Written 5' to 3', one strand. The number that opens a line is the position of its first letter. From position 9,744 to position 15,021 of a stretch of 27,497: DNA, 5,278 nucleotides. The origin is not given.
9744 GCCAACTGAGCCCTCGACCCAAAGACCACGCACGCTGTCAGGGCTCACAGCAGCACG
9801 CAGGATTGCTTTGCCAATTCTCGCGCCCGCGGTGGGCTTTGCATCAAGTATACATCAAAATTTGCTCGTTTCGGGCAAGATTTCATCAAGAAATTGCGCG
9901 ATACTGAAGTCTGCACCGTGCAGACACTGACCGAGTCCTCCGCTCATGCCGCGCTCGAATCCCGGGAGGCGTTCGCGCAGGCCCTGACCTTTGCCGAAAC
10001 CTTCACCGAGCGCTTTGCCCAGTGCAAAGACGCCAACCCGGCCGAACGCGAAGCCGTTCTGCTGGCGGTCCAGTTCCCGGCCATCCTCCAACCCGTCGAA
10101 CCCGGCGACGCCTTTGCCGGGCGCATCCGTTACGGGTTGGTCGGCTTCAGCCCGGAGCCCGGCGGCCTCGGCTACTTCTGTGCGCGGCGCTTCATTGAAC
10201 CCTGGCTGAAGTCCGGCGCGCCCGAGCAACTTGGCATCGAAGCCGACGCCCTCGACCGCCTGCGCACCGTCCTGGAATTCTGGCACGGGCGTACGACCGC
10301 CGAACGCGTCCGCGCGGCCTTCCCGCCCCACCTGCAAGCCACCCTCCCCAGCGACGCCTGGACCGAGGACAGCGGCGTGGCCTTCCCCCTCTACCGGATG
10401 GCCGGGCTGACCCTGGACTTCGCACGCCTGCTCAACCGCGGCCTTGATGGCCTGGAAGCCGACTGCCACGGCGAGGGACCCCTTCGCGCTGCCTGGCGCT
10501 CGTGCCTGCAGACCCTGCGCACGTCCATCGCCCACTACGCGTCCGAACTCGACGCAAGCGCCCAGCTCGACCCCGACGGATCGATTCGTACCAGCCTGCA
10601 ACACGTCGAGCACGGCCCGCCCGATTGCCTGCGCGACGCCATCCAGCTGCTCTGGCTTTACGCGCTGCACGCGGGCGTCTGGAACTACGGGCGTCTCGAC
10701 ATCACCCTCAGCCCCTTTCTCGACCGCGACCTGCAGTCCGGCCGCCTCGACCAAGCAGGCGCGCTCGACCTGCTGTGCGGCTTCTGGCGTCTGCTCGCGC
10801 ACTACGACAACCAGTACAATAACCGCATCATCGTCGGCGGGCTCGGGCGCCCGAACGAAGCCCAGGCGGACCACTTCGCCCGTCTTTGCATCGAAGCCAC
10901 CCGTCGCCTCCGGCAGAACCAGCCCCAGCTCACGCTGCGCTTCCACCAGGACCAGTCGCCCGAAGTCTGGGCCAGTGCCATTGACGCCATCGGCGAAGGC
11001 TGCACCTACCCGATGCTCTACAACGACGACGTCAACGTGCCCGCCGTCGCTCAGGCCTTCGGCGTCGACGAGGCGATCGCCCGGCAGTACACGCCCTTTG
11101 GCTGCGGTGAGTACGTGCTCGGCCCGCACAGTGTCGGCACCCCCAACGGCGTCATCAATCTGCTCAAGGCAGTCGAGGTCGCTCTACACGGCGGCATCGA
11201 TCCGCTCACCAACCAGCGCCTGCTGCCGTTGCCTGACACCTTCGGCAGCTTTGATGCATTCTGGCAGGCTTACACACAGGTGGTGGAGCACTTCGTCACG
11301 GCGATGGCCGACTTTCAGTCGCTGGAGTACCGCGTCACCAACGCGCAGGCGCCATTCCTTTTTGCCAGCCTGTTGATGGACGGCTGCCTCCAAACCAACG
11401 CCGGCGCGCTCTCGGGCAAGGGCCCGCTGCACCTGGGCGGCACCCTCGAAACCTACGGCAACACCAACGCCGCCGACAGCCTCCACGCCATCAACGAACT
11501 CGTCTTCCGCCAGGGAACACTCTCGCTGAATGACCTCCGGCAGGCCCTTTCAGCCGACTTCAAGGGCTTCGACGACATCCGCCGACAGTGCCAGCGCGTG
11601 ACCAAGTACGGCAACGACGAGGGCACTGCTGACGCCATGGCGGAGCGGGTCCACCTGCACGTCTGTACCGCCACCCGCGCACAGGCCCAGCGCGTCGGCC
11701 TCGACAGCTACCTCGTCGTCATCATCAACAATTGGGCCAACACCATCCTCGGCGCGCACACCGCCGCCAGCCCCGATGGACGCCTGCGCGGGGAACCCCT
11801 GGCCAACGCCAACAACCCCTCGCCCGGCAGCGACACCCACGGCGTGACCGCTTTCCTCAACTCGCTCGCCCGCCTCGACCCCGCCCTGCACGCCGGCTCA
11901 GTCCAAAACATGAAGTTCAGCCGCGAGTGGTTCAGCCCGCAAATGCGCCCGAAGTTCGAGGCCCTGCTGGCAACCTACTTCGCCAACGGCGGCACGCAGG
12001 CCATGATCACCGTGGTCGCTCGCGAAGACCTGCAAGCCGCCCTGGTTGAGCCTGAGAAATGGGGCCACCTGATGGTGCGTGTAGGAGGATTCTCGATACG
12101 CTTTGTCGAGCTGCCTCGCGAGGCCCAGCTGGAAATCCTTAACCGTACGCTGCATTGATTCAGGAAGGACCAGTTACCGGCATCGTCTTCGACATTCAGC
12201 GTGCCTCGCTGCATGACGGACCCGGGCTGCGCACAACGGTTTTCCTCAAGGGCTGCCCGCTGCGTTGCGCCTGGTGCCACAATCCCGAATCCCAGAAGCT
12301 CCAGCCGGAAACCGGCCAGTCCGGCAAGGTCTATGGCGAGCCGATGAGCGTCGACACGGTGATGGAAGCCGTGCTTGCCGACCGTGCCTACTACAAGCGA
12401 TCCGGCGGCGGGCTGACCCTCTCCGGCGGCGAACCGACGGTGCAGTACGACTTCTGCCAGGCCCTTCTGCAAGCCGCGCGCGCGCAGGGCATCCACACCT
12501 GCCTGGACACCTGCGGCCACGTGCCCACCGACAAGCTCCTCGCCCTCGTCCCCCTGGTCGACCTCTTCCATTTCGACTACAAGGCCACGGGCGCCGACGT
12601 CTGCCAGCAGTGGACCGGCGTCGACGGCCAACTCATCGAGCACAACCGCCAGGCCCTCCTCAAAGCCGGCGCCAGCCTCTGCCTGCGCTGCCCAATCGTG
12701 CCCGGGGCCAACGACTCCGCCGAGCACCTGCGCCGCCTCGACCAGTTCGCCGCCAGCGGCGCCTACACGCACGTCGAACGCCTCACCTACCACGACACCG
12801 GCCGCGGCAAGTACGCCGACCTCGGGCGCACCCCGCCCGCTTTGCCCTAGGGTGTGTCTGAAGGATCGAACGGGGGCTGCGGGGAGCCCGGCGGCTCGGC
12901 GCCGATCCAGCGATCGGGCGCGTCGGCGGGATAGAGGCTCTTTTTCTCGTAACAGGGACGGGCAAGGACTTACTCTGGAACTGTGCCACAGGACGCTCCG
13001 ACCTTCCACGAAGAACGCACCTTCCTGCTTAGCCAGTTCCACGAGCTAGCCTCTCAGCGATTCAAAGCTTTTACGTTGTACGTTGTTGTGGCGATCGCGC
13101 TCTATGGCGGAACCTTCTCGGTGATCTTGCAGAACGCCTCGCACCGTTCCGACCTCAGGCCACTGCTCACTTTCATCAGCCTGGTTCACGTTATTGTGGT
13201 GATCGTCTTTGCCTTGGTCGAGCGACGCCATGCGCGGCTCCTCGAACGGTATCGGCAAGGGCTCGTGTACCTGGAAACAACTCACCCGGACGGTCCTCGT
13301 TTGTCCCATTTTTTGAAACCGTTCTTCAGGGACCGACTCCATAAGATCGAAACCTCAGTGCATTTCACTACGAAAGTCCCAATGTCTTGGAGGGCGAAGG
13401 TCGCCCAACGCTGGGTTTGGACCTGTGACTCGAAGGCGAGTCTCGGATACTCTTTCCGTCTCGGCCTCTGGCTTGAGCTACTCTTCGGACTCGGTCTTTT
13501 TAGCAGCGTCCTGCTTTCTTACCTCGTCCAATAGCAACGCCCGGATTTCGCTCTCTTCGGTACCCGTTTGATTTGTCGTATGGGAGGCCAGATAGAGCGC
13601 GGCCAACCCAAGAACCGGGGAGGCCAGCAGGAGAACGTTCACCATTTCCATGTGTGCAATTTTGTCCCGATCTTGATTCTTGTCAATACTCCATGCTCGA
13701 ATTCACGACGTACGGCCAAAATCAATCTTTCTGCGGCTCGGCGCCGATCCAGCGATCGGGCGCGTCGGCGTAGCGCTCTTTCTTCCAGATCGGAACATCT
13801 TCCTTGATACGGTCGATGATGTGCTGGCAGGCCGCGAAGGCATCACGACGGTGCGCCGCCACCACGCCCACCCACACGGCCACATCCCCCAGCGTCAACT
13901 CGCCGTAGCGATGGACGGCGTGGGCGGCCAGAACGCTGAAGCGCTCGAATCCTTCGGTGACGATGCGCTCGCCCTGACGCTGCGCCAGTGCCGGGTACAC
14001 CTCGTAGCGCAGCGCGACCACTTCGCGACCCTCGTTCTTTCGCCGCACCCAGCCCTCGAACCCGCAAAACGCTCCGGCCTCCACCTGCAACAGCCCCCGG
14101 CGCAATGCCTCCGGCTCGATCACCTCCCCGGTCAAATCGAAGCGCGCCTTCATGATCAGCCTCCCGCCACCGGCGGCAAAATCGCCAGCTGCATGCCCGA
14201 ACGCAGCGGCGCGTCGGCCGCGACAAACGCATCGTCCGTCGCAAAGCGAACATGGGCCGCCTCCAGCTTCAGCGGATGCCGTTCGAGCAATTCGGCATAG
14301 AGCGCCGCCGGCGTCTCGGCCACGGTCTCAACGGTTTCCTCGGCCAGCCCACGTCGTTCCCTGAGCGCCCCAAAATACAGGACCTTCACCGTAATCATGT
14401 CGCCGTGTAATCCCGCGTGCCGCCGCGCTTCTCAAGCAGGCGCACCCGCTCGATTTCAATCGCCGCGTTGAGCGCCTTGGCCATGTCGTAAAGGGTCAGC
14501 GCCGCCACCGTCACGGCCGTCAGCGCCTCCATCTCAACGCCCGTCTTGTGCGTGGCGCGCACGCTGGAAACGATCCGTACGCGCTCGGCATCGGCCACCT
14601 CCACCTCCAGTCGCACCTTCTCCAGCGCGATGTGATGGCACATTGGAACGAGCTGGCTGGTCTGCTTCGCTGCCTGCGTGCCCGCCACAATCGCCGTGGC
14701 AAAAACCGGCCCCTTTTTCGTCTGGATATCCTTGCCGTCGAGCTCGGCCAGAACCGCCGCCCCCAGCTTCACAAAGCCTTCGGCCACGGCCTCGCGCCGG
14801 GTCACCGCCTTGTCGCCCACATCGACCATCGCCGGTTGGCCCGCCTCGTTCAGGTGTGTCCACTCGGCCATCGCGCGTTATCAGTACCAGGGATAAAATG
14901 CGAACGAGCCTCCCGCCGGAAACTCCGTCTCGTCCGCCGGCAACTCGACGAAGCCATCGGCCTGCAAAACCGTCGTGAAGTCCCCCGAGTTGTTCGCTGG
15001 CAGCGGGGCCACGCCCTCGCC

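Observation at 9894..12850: Compact glycyl radical enzyme with C-x-E active site and atypical Gly motif, plus short activase; substrate unknown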

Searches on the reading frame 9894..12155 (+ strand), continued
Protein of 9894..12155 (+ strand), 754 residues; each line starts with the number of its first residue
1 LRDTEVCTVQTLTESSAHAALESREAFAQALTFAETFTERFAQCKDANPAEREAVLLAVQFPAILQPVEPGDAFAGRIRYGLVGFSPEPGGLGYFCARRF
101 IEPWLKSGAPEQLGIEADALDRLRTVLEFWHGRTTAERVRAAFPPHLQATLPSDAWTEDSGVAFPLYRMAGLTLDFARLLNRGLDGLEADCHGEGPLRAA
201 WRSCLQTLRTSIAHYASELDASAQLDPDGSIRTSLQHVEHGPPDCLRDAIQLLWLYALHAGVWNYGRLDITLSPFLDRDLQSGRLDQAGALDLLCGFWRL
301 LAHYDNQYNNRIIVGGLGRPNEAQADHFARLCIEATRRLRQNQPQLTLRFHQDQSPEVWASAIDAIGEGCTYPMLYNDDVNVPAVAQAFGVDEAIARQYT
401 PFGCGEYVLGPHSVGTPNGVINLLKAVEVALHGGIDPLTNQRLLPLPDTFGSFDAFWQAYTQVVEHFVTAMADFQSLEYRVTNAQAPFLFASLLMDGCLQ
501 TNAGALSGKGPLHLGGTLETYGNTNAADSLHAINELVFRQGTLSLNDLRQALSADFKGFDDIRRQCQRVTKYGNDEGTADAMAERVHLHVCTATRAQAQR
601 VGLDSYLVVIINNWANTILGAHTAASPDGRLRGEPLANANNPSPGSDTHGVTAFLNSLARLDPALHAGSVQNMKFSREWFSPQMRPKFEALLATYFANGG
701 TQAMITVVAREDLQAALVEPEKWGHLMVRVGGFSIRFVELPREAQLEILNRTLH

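Call 99: fold_search(model_id=the predicted structure, library=pdb)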
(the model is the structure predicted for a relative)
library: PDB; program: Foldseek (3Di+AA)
matches with E <= 10: 1834; with E <= 0.001: 232
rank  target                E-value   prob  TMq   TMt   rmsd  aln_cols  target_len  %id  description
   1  8z1i_A                8.6e-10  1.00  0.70  0.71   4.3       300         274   16  Crystal structure of the isomerase Art22 with ethylene glycol (released 2025-04-16)
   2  8z1i_B                1.5e-09  1.00  0.69  0.71   4.1       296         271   16  Crystal structure of the isomerase Art22 with ethylene glycol (released 2025-04-16)
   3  9koj_A                1.8e-09  1.00  0.69  0.69   4.2       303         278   16  Crystal structure of the isomerase Art22 (released 2025-07-30)
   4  2zds_A                2.3e-09  1.00  0.66  0.58   5.0       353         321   17  Crystal Structure of SCO6571 from Streptomyces coelicolor A3(2) (released 2008-12-02)
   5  2zds_B                3.1e-09  1.00  0.67  0.59   4.6       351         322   16  Crystal Structure of SCO6571 from Streptomyces coelicolor A3(2) (released 2008-12-02)
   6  3cny_A                4.4e-09  1.00  0.63  0.59   7.0       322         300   13  Crystal structure of a putative inositol catabolism protein iole (iole, lp_3607) from lactobacillus plantarum wcfs1 at (released 2008-04-08)
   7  9zmw_A                4.7e-09  1.00  0.65  0.61   6.5       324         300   14  Crystal structure of a Iole protein from Brucella melitensis (orthorhombic P form 2) (released 2025-12-24)
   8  3cqj_B                7.0e-09  1.00  0.62  0.63   5.8       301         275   13  Crystal Structure of L-xylulose-5-phosphate 3-epimerase UlaE (form B) complex with Zn2+ (released 2008-11-25)
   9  3dx5                  1.1e-08  1.00  0.61  0.62   6.5       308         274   16  Crystal structure of the probable 3-DHS dehydratase AsbF involved in the petrobactin synthesis from Bacillus anthracis (released 2008-09-02)
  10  7erm_A                1.3e-08  1.00  0.67  0.66   4.7       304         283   18  Crystal structure of D-allulose 3-epimerase from Agrobacterium sp. SUL3 (released 2022-05-11)
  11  9zmv                  1.4e-08  1.00  0.65  0.61   6.2       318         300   15  Crystal structure of an Iole protein from Brucella melitensis (orthorhombic P form) (released 2025-12-24)
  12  9zmu                  2.3e-08  1.00  0.66  0.62   5.8       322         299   14  Crystal structure of an Iole protein from Brucella melitensis (hexagonal P form) (released 2025-12-24)
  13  3vni_A                3.4e-08  1.00  0.62  0.60   5.5       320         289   14  Crystal structures of D-Psicose 3-epimerase from Clostridium cellulolyticum H10 and its complex with ketohexose sugars (released 2012-08-01)
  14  3p6l                  5.4e-08  1.00  0.63  0.66   4.4       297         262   12  Crystal structure of a Sugar phosphate isomerase/epimerase (BDI_1903) from Parabacteroides distasonis ATCC 8503 at 1.85  (released 2010-12-08)
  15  3cqj_A                5.4e-08  1.00  0.63  0.63   5.8       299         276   13  Crystal Structure of L-xylulose-5-phosphate 3-epimerase UlaE (form B) complex with Zn2+ (released 2008-11-25)
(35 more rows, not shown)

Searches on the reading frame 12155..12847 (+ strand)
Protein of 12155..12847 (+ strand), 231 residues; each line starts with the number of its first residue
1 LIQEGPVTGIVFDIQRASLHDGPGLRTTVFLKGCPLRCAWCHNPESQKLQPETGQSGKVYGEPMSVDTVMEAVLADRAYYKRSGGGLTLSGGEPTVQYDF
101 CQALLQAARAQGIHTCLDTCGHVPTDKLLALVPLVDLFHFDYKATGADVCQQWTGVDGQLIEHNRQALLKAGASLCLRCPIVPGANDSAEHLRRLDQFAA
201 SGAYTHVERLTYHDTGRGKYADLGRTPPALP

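Call 3: search_protein_families(library=pfam, proteins=[window:12155-12847:+], max_evalue=0.01)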
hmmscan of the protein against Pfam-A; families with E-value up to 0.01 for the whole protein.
window:12155-12847:+ (231 aa): 2 families
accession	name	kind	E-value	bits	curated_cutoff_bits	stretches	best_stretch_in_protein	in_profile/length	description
PF13353.11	Fer4_12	-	7.5e-15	55.9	22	1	21-119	2-89/137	4Fe-4S single cluster domain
PF04055.27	Radical_SAM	-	8.7e-15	55.7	29.5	1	30-192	3-162/166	Radical SAM superfamily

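Call 4: search_protein_families(library=ncbifam, proteins=[window:12155-12847:+], max_evalue=0.01)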
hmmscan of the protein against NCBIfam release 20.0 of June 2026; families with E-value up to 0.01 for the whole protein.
window:12155-12847:+ (231 aa): 26 families (the best 25 are shown)
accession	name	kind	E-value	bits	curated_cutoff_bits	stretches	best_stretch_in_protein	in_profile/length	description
TIGR02494.1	PFLE_PFLC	subfamily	5e-73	245.9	174.35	2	58-226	98-268/293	glycyl-radical enzyme activating protein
NF048010.1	SfplDhtActHpsHDes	equivalog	1.2e-66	224.5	430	2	56-227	104-278/298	(2S)-3-sulfopropanediol dehydratase activating enzyme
NF043069.1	T4HPD_activ_SAM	equivalog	4.8e-60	203.4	425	2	58-225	98-266/299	trans-4-hydroxy-L-proline dehydratase activase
NF033719.1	ind_deCO2_activ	equivalog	7.8e-56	189.6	425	2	58-225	105-271/302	indoleacetate decarboxylase activase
TIGR04395.1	cutC_activ_rSAM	equivalog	6.2e-55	186.6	360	2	58-226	104-276/309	choline TMA-lyase-activating enzyme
NF048008.1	SfplDhtActHpfHKleb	equivalog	2e-53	181.7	500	2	58-224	101-270/308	(2S)-3-sulfopropanediol dehydratase activating enzyme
TIGR04003.1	rSAM_BssD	equivalog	3.8e-48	164.3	496.45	2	58-226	102-273/314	[benzylsuccinate synthase]-activating enzyme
TIGR02493.1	PFLA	equivalog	3.8e-47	160.6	231.75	1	16-225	7-210/235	pyruvate formate-lyase-activating protein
NF033717.2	HPDL_rSAM_activ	equivalog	2.6e-46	158.3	420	2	58-225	106-274/311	4-hydroxyphenylacetate decarboxylase activase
NF007483.0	PRK10076.1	equivalog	4.9e-42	144.1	326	2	61-226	95-260/292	[formate-C-acetyltransferase]-activating enzyme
NF008356.0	PRK11145.1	equivalog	8.9e-35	120.1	375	1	8-225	4-215/246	pyruvate formate lyase 1-activating protein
TIGR04041.1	activase_YjjW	hypoth_equivalog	1.7e-29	103.1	250.2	2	63-216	92-242/276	YjjW family glycine radical enzyme activase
TIGR02495.1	NrdG2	equivalog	4.4e-16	58.8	131.15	1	13-195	4-176/193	anaerobic ribonucleoside-triphosphate reductase activating protein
TIGR02491.1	NrdG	equivalog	4.5e-11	42.9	126.1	1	13-109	4-91/154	anaerobic ribonucleoside-triphosphate reductase activating protein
TIGR04349.1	rSAM_QueE_gams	hypoth_equivalog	1.2e-07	31.7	300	1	25-128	19-105/210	7-carboxy-7-deazaguanine synthase QueE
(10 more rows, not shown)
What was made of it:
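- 12155..12850 (+): GRE-activating radical SAM enzyme of 231 aa. It has the RS domain only and is translationally coupled to the GRE through a TTGA overlap. TIGR02494 scores 245.9 bits, above its cut-off of 174 (call 4).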

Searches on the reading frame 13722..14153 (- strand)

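Call 18: search_protein_families(library=pfam, proteins=[window:13722-14153:-], max_evalue=0.001)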
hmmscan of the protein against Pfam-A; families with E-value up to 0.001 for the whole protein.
window:13722-14153:- (143 aa): 1 family
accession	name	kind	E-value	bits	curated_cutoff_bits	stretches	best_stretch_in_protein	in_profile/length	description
PF02391.22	MoaE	-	3.5e-31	108.2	23.4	1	10-118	4-113/114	MoaE protein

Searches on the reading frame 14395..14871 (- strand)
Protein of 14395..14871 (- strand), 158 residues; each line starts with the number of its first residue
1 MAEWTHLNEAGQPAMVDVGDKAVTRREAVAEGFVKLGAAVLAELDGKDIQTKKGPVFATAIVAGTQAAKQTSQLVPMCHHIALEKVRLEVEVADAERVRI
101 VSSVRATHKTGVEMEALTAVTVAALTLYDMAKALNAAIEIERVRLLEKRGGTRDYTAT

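Call 18: search_protein_families(library=pfam, proteins=[window:14395-14871:-], max_evalue=0.001)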
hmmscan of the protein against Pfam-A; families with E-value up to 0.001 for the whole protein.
window:14395-14871:- (158 aa): 1 family
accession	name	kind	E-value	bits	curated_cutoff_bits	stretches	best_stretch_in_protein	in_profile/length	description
PF01967.27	MoaC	-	2e-47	161.1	27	1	15-151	1-136/136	MoaC family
